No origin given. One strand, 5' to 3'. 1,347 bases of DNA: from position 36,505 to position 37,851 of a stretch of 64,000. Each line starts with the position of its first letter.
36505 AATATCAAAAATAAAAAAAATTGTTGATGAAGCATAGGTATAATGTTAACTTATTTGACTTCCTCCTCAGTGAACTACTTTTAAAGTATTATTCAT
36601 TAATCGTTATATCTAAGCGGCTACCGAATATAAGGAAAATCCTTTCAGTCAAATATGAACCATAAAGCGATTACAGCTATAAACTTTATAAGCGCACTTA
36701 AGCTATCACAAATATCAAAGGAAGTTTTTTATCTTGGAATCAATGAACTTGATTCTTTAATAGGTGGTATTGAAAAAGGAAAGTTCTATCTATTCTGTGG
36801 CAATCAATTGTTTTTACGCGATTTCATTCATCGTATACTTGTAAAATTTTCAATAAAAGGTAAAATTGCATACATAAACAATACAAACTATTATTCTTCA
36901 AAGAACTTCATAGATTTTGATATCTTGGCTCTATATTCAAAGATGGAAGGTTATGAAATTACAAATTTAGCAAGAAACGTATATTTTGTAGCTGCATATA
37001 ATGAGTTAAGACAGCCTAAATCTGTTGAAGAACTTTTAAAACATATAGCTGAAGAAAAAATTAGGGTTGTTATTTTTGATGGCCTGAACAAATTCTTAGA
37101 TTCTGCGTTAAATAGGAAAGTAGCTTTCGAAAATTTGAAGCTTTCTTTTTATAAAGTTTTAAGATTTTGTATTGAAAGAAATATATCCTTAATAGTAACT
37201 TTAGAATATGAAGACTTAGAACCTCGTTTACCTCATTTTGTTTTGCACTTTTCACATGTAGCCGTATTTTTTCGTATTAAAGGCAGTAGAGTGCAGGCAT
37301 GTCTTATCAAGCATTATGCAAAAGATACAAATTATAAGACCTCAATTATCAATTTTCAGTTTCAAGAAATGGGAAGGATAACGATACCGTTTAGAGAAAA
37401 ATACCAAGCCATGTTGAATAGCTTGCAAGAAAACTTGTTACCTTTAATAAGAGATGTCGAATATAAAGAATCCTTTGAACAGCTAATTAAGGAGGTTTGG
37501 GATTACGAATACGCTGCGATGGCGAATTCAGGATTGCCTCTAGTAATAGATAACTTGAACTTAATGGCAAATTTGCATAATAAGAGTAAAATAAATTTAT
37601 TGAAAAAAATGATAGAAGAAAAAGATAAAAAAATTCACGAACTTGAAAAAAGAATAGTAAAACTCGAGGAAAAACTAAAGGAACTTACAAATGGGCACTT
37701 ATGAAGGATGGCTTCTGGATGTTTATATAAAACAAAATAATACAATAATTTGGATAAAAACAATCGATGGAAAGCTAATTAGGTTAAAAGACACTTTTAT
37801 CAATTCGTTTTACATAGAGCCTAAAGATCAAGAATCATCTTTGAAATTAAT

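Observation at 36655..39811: Coupled gene pair: P-loop-less RecA/KaiC-fold protein with coiled-coil tail plus a proofreading-motif-deficient family B DNA polymerase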

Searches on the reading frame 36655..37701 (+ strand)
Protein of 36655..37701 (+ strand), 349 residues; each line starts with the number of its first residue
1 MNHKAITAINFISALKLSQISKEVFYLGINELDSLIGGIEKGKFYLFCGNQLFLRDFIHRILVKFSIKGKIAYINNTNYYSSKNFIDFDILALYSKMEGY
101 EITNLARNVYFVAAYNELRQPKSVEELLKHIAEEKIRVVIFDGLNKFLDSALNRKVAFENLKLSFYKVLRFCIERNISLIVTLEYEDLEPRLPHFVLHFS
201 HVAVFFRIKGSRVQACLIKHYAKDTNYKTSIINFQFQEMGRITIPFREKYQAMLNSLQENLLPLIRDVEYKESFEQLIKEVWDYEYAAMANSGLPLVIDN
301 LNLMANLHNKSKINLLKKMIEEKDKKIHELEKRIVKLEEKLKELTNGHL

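Call 3: search_protein_families(library=pfam, proteins=[window:36655-37701:+], max_evalue=1)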
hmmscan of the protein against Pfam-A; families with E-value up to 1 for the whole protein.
window:36655-37701:+ (349 aa): 10 families
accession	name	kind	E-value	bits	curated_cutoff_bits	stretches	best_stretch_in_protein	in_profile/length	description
PF24555.1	CC4_CEP85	-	0.019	15.8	27.3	1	306-341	4-39/85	Centrosomal protein of 85 kDa-like, CC4 coiled-coil domain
PF18504.6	Csm1_N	-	0.044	14.6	26.3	1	315-345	31-61/70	Csm1 N-terminal domain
PF19233.4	DUF5886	-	0.051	14.3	36.5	1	287-344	59-115/135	Family of unknown function (DUF5886)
PF16046.10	FAM76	-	0.082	12.8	28.5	1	298-341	213-254/298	FAM76 protein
PF04977.20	DivIC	-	0.096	12.9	28.9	1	308-346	14-52/80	Septum formation initiator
PF13481.12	AAA_25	-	0.12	12.4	27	1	121-180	128-185/195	AAA domain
PF04102.17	SlyX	-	0.15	13.1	30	1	308-346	14-52/67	SlyX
PF08702.15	Fib_alpha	-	0.36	11.5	29.9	1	309-340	100-131/143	Fibrinogen alpha/beta chain family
PF10018.14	Med4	-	0.42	10.7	26.9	1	309-344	27-62/190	Vitamin-D-receptor interacting Mediator subunit 4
PF01025.24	GrpE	-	0.71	10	25.8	0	250-314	23-88/165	GrpE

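Call 4: search_protein_families(library=ncbifam, proteins=[window:36655-37701:+], max_evalue=1)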
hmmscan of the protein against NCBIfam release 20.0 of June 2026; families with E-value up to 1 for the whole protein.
window:36655-37701:+ (349 aa): 5 families
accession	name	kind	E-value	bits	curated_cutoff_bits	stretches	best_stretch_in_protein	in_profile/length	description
NF003301.0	PRK04301.1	equivalog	0.005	16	259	1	9-145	64-207/316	DNA repair and recombination protein RadA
TIGR02169.1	SMC_prok_A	equivalog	0.0076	14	729.4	1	248-347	188-288/1165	chromosome segregation protein SMC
NF052320.1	Cbp1_fam_LP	subfamily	0.015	14.8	90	1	288-346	115-172/286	Cbp1 family collagen-binding glycoprotein adhesin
NF052589.1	ArlH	equivalog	0.057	13.1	215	1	117-235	97-214/229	archaellum protein ArlH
NF001962.0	PRK00736.1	equivalog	0.31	10.8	72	0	318-342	34-58/69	hypothetical protein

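Call 5: search_solved_structures(query=window:36655-37701:+, max_evalue=10, show_alignments=3)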
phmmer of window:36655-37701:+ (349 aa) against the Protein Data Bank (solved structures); distinct sequences matched with E-value up to 10: 3.
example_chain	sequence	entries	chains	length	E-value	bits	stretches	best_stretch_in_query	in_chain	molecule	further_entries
2bke_A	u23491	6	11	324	0.016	18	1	18-182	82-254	DNA REPAIR AND RECOMBINATION PROTEIN RADA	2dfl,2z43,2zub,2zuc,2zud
2pnv_A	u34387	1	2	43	0.58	12.9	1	311-345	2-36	Small conductance calcium-activated potassium channel protein 2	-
2zqm_A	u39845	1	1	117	3.5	10.3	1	306-345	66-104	Prefoldin beta subunit 1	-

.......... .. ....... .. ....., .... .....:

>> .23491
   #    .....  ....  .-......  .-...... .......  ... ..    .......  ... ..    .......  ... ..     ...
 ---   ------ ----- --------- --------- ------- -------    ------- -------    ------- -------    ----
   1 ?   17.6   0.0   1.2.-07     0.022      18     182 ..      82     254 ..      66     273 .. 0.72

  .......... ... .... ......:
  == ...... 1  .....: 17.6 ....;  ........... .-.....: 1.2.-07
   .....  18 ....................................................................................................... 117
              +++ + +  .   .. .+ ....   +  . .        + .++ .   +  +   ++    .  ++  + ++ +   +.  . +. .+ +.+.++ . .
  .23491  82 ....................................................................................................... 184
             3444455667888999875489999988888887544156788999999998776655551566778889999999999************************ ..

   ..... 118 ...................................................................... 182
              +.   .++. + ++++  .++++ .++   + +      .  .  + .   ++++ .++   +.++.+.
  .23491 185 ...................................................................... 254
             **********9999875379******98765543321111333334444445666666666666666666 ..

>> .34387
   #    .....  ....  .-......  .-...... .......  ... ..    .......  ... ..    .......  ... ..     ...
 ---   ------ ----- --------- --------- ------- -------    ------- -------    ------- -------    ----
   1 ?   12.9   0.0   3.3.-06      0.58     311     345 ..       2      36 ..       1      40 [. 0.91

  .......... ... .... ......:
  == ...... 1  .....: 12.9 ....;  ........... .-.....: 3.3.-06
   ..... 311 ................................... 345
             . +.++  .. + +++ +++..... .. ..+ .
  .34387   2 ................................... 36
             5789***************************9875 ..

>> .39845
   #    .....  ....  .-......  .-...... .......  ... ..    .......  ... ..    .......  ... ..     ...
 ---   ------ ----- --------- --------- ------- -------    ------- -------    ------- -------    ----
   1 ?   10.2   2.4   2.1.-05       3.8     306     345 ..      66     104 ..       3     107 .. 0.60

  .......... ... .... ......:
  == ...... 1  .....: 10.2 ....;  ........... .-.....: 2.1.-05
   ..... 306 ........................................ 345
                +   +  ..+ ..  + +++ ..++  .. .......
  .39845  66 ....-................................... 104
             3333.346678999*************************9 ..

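Call 7: find_homologous_proteins(query=window:36655-37701:+)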
Query window:36655-37701:+ (349 aa): 14 proteins with E <= 0.001 among 2314 candidates.
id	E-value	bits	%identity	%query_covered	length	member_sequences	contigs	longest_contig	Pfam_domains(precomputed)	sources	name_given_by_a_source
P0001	4.0e-215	732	97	100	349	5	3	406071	-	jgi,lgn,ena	-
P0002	4.8e-109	383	54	97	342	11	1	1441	-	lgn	-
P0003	2.1e-67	246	41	93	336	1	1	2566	PF08423.18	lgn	-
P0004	1.5e-63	233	39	93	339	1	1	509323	PF08423.18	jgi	-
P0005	9.4e-63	231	38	94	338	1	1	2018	PF08423.18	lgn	-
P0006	1.3e-62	230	39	94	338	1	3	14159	PF08423.18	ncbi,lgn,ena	-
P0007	2.3e-62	230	39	94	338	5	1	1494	PF08423.18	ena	-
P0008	7.9e-61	225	39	93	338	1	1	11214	PF08423.18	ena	-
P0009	2.1e-58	217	37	93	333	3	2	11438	PF08423.18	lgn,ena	-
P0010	7.7e-58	215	37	91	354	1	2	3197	PF08423.18,PF26485.1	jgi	-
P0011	8.4e-56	208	36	97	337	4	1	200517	-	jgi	jgi:archaellum biogenesis ATPase FlaH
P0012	5.5e-55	205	35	97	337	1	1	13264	-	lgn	-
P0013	9.7e-46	175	36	90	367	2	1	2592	PF08423.18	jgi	jgi:RecA/RadA recombinase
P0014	5.5e-32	130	31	91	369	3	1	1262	PF08423.18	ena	-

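Call 10: find_encoding_contigs(protein=P0004, flank=8000, max_places=3)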
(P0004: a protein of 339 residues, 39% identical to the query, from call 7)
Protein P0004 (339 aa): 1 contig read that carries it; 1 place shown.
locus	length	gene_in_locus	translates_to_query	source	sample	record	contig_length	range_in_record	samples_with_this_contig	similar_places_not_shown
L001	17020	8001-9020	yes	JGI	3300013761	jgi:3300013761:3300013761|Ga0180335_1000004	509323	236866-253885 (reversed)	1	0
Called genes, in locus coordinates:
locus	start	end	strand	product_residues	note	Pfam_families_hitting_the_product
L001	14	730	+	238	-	PF00149:Metallophos, PF12850:Metallophos_2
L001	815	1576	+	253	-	PF01048:PNP_UDP_1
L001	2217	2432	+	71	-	-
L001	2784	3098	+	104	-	-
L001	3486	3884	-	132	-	-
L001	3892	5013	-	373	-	-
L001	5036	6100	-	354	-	-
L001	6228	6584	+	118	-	-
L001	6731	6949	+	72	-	-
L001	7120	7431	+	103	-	-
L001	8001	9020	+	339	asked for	PF08423:Rad51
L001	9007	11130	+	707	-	PF00136:DNA_pol_B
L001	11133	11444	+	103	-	-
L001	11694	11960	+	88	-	-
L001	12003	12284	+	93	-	-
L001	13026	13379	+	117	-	-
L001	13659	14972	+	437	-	-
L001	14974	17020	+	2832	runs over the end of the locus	PF07691:PA14, PF20220:ABC_toxin_N, PF18413:Neuraminidase, PF18276:TcA_TcB_BD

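Call 11: find_encoding_contigs(protein=P0006, flank=8000, max_places=3)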
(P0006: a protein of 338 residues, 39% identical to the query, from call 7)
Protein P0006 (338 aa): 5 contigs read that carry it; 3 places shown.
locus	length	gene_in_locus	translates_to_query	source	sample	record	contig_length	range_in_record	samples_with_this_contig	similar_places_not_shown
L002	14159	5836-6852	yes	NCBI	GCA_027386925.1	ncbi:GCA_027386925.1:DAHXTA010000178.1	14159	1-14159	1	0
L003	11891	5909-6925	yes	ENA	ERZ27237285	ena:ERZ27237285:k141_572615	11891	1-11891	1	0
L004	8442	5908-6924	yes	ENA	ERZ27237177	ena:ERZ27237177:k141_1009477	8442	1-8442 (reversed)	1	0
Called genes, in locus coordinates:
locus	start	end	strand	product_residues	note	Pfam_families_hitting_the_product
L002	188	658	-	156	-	-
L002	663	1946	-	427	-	-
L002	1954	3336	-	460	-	-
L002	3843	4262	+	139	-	-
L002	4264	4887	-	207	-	-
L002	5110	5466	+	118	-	-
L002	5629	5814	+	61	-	-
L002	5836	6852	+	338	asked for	PF08423:Rad51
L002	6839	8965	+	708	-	PF00136:DNA_pol_B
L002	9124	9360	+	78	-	-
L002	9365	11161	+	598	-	PF00488:MutS_V (faint)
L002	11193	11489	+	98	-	PF04472:SepF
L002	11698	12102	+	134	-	-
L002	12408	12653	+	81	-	-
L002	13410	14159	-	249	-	?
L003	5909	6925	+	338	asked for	PF08423:Rad51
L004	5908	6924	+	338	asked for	PF08423:Rad51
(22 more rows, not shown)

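Call 23: predict_structure(alignment_id=A1)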
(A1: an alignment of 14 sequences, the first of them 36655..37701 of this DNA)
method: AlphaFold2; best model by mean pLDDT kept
length: 349 residues; sequences in the alignment: 14
mean_pLDDT: 77.2   pTM: 0.61
mean pLDDT of the five models: 77.2, 75.9, 74.7, 74.6, 74.1
residues with pLDDT >= 90: 86; 70-90: 169; 50-70: 60; < 50: 34
segments of 3 or more residues with pLDDT < 50: 1-11, 235-242, 291-296, 299-303
pLDDT, mean of each block of 10 residues (from residue 1): 43 54 80 91 92 87 93 81 69 87 90 86 92 93 85 86 93 94 73 79 86 86 82 49 57 75 76 73 54 45 54 75 86 86 69
secondary structure, 60 per line:
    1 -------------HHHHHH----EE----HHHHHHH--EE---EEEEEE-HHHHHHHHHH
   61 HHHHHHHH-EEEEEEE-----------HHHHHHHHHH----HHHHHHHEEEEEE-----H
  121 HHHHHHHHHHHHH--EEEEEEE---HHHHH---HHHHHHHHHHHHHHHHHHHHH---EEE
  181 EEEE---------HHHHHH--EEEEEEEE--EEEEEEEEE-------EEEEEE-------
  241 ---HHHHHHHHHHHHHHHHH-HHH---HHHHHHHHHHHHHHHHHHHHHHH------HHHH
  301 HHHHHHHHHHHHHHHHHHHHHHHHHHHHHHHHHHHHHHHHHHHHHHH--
elements in order: H14-19 H30-36 E44-49 H51-68 E70-76 H88-97 H102-108 E109-114 H120-133 E136-142 H146-150 H154-174 E178-184 H194-199 E202-209 E212-220 E228-233 H244-260 H268-290 H297-347

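Call 24: search_protein_representatives(alignment_id=A1)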
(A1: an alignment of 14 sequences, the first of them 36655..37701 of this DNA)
Query: 14 sequences, 340 profile positions. Proteins with E-value up to 0.001 (for the whole library): 1192; up to 1e-10: 331; up to 1e-30: 69. The best 150 are listed.
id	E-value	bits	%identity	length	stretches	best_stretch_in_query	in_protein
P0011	3.2e-142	489.9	-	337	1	3-338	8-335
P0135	3.1e-130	450.5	-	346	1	6-338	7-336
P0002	5.0e-130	449.9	-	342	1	1-339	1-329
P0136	4.8e-113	394.0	-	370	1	3-339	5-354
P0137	1.0e-107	376.5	-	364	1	5-338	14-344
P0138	2.7e-106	371.8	-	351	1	5-338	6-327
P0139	7.1e-101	354.0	-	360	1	4-335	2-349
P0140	2.9e-98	345.4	-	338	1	5-338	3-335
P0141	6.7e-97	340.9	-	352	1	7-336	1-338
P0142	1.2e-93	330.2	-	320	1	20-331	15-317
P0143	3.1e-89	315.7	-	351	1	5-336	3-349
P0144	1.1e-87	310.6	-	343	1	7-330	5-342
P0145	2.2e-87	309.7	-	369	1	17-338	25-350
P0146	3.0e-83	296.0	-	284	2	6-191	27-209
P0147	1.3e-82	293.9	-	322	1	5-328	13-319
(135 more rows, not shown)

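Call 28: fold_search(model_id=the predicted structure, library=pdb)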
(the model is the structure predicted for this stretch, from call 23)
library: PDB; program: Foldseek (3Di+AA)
matches with E <= 10: 1892; with E <= 0.001: 834
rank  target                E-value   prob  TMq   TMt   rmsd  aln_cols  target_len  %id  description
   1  2zuc_B                4.9e-15  1.00  0.52  0.59   5.5       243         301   18  Crystal structure of left-handed RadA filament (released 2009-04-07)
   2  2zub_A                7.1e-15  1.00  0.51  0.61   5.5       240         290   18  Left handed RadA (released 2009-04-07)
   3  2zud_B                1.1e-14  1.00  0.51  0.59   5.8       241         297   19  Crystal Structure of Left-handed RadA Filament (released 2009-04-07)
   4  2zuc_A                1.1e-14  1.00  0.50  0.59   6.0       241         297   18  Crystal structure of left-handed RadA filament (released 2009-04-07)
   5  9svx_E                1.7e-14  1.00  0.53  0.59   3.7       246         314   17  XRCC3-RAD51C-RAD51D-XRCC2 (XRCC3 complex) capping a RAD51 filament on single stranded DNA (released 2025-11-26)
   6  2zud_A                2.0e-14  1.00  0.50  0.59   5.3       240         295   18  Crystal Structure of Left-handed RadA Filament (released 2009-04-07)
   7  5nwl_D                3.2e-14  1.00  0.54  0.62   3.0       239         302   17  Crystal structure of a human RAD51-ATP filament. (released 2018-03-07)
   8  9omz_B                4.9e-14  1.00  0.53  0.58   4.9       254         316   15  Cryo-EM structure of a pentameric RAD51-XRCC3-RAD51C-RAD51D-XRCC2 (51-X3CDX2) complex. (released 2026-04-01)
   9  2z43_B                5.2e-14  1.00  0.49  0.59   4.5       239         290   18  Structure of a twinned crystal of RadA (released 2007-11-13)
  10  9svx_H                7.4e-14  1.00  0.55  0.62   2.8       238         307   17  XRCC3-RAD51C-RAD51D-XRCC2 (XRCC3 complex) capping a RAD51 filament on single stranded DNA (released 2025-11-26)
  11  9q25_G                7.4e-14  1.00  0.55  0.62   3.0       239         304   17  DX2-CX3-RAD51 in the closed state (released 2026-03-04)
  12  9q23_G                7.4e-14  1.00  0.54  0.59   3.6       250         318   16  DX2-CX3-RAD51 structure in the intermediate state (released 2026-03-04)
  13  9d4n_A                7.9e-14  1.00  0.53  0.59   3.6       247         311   18  The cryo-EM structure of the yeast Dmc1 filament bound to ssDNA in the presence of ATP (released 2025-01-22)
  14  2bke                  9.5e-14  1.00  0.50  0.59   4.8       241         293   18  Conformational Flexibility Revealed by the Crystal Structure of a Crenarchaeal RadA (released 2005-03-16)
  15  9svy_B                9.5e-14  1.00  0.53  0.58   4.1       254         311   14  XRCC3-RAD51C-RAD51D-XRCC2 (XRCC3 complex) capping a RAD51 filament on partially duplex DNA (released 2025-11-12)
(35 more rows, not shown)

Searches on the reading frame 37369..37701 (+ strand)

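Call 60: search_protein_families(library=ncbifam, proteins=[window:37369-37701:+], max_evalue=0.01)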
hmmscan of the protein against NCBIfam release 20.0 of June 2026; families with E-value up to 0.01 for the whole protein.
window:37369-37701:+ (111 aa): 3 families
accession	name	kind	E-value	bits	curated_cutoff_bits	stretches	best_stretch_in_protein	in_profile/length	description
TIGR02169.1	SMC_prok_A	equivalog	0.00089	17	729.4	1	10-109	188-288/1165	chromosome segregation protein SMC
NF052320.1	Cbp1_fam_LP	subfamily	0.0028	17.2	90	1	47-108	112-172/286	Cbp1 family collagen-binding glycoprotein adhesin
NF045487.1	ASRP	equivalog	0.007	15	300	1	26-107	100-183/593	archaea-specific SMC-related protein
